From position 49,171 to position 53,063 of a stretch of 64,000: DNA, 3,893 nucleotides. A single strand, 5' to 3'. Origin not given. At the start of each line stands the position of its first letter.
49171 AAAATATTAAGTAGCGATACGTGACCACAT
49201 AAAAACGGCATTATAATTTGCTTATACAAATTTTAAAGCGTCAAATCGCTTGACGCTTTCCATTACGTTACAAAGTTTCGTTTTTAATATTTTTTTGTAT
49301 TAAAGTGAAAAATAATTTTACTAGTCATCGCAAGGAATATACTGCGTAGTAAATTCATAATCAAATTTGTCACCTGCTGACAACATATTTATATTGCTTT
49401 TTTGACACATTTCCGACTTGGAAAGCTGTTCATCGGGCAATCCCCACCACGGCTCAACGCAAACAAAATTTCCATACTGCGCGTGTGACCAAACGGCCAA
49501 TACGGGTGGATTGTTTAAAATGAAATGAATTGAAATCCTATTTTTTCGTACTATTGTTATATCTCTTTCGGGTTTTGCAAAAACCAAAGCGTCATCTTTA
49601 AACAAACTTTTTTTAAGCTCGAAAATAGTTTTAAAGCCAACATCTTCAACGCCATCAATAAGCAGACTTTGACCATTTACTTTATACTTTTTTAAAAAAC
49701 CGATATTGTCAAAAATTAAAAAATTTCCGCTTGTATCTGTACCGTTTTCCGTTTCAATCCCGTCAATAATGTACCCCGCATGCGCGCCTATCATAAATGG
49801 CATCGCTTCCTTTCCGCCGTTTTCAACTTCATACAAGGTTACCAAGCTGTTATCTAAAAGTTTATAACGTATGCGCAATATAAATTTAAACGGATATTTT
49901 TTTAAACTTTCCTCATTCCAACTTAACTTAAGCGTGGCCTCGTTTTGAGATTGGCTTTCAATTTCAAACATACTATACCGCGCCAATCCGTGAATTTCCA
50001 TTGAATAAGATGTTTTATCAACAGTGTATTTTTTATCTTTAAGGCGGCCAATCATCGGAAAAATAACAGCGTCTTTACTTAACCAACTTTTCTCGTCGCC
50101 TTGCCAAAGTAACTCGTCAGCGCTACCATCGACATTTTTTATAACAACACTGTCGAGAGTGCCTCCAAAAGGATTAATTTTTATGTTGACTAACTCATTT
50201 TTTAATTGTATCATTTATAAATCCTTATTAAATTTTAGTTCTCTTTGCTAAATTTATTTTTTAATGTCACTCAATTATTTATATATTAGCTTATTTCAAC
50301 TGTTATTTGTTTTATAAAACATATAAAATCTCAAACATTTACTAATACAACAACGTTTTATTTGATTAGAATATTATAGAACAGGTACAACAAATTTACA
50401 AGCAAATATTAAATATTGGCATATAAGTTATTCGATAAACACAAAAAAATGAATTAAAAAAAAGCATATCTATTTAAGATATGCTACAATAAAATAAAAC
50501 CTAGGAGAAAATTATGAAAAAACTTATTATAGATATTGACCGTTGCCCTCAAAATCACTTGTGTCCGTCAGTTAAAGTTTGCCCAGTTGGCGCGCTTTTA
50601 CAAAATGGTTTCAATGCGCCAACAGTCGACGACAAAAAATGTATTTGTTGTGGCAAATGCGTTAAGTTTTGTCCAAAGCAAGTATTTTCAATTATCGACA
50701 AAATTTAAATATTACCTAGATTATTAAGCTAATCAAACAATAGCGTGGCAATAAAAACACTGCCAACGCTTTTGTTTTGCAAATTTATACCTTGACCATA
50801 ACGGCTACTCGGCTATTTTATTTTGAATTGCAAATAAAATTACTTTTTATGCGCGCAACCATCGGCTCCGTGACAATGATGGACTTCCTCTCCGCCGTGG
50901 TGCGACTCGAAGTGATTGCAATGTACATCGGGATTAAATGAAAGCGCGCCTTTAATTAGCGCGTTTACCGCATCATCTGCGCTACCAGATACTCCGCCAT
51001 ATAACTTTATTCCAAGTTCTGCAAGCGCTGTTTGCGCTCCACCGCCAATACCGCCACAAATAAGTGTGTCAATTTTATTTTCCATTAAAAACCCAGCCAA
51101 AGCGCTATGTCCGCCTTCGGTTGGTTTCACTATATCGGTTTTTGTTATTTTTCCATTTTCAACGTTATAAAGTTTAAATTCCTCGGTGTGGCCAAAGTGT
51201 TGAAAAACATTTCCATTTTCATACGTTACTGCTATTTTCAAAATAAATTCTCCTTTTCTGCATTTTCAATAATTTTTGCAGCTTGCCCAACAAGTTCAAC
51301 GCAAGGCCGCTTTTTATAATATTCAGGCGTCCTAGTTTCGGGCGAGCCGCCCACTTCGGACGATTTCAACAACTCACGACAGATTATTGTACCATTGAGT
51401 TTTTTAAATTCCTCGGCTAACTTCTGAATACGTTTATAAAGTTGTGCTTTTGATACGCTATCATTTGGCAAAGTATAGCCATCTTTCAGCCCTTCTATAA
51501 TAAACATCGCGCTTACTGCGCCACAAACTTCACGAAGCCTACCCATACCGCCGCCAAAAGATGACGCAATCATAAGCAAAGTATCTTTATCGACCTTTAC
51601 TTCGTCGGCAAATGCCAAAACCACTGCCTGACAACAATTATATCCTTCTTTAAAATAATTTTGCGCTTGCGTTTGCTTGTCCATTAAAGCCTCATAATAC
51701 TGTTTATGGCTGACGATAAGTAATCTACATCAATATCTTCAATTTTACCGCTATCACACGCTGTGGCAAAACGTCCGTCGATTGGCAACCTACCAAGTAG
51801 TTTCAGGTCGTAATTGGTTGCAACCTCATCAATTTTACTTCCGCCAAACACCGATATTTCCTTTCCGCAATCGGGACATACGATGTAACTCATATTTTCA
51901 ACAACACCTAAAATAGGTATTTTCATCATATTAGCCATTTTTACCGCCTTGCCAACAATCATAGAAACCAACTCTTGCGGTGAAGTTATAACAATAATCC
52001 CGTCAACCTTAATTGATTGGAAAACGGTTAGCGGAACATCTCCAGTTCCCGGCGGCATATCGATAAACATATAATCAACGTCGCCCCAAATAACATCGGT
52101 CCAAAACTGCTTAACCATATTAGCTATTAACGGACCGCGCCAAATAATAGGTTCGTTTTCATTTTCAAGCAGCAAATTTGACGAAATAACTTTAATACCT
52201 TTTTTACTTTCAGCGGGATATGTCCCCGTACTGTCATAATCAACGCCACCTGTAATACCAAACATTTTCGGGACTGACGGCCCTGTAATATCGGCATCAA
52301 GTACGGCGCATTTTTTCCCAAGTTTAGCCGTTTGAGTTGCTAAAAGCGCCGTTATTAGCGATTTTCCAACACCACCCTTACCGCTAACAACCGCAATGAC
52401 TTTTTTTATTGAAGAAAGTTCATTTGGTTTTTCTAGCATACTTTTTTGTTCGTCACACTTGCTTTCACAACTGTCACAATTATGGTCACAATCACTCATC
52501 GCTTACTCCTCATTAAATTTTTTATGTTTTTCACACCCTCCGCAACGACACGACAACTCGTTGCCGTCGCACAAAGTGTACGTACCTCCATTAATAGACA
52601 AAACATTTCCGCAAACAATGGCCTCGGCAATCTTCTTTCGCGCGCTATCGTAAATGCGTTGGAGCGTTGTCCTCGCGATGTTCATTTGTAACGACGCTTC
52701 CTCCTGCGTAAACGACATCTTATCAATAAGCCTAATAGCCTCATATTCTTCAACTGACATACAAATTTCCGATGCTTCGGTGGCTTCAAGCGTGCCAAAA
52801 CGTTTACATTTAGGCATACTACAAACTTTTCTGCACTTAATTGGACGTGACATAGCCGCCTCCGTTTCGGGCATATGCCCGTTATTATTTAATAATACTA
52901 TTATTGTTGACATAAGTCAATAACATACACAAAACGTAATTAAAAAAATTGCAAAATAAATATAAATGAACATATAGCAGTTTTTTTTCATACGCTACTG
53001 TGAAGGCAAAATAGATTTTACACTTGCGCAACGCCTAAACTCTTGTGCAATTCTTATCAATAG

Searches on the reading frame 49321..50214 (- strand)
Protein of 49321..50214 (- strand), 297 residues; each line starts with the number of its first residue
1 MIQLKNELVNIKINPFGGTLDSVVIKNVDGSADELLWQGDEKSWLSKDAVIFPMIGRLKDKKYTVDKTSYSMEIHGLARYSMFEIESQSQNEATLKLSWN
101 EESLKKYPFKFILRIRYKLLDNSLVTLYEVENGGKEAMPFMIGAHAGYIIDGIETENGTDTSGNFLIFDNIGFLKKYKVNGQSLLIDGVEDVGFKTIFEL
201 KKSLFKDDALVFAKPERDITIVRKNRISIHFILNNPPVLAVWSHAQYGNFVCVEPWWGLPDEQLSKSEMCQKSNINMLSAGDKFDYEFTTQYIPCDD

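Call 58: search_protein_families(library=pfam, proteins=[window:49321-50214:-], max_evalue=0.001)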
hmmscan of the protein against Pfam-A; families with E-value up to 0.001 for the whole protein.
window:49321-50214:- (297 aa): 1 family
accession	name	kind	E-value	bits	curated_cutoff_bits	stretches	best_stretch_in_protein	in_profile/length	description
PF01263.26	Aldose_epim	-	4.5e-27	95.6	27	1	2-261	3-282/299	Aldose 1-epimerase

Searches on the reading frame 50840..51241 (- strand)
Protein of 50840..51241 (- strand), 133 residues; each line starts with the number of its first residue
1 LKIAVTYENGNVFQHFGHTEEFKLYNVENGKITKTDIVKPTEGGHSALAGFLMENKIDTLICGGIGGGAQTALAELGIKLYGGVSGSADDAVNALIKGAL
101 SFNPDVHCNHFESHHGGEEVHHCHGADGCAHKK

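Call 58: search_protein_families(library=pfam, proteins=[window:50840-51241:-], max_evalue=0.001)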
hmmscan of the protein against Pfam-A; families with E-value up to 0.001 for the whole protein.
window:50840-51241:- (133 aa): 1 family
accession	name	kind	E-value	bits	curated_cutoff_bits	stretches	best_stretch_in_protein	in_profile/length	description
PF02579.22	Nitro_FeMo-Co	-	4.1e-19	69.1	26.3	1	9-96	2-93/94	Dinitrogenase iron-molybdenum cofactor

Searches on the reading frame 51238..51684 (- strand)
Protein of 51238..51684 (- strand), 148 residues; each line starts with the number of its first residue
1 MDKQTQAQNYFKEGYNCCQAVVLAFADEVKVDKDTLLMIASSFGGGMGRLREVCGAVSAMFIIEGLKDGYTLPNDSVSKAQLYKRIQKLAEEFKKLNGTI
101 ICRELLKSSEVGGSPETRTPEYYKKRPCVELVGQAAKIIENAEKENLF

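Call 58: search_protein_families(library=pfam, proteins=[window:51238-51684:-], max_evalue=0.001)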
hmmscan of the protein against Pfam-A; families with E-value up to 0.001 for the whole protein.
window:51238-51684:- (148 aa): 1 family
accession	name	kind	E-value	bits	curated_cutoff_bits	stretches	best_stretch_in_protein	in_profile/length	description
PF09719.15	C_GCAxxG_C_C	-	3.4e-35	121.1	27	1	15-141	1-117/118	Putative redox-active protein (C_GCAxxG_C_C)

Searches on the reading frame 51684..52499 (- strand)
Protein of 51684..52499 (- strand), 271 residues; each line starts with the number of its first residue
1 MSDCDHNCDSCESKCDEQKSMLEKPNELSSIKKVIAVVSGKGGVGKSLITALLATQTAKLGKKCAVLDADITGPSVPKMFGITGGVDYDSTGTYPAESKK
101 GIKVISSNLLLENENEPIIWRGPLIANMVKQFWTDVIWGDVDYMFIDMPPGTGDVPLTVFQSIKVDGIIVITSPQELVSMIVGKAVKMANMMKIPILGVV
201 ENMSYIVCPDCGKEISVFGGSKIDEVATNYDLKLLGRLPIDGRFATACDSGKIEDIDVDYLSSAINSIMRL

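Call 58: search_protein_families(library=pfam, proteins=[window:51684-52499:-], max_evalue=0.001)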
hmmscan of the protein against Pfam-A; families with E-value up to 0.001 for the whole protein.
window:51684-52499:- (271 aa): 4 families
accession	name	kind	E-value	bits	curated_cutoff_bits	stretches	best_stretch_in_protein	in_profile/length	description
PF10609.15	ParA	-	1.4e-87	293.6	27.1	1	31-253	2-224/246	NUBPL iron-transfer P-loop NTPase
PF01656.29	CbiA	-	5.9e-11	42.9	25.4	1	35-200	1-79/125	CobQ/CobB/MinD/ParA nucleotide binding domain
PF13614.12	AAA_31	-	1.2e-05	25.8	27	1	33-72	2-41/177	AAA domain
PF02374.21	ArsA_ATPase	-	0.00093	18.9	24.3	1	36-70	4-38/305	Anion-transporting ATPase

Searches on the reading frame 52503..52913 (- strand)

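Call 58: search_protein_families(library=pfam, proteins=[window:52503-52913:-], max_evalue=0.001)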
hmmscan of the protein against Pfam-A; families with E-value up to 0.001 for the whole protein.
window:52503-52913:- (136 aa): 1 family
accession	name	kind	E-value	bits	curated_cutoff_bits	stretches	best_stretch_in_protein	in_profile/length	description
PF02001.22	DUF134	-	9.7e-20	71.4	27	1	22-113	5-96/98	Protein of unknown function DUF134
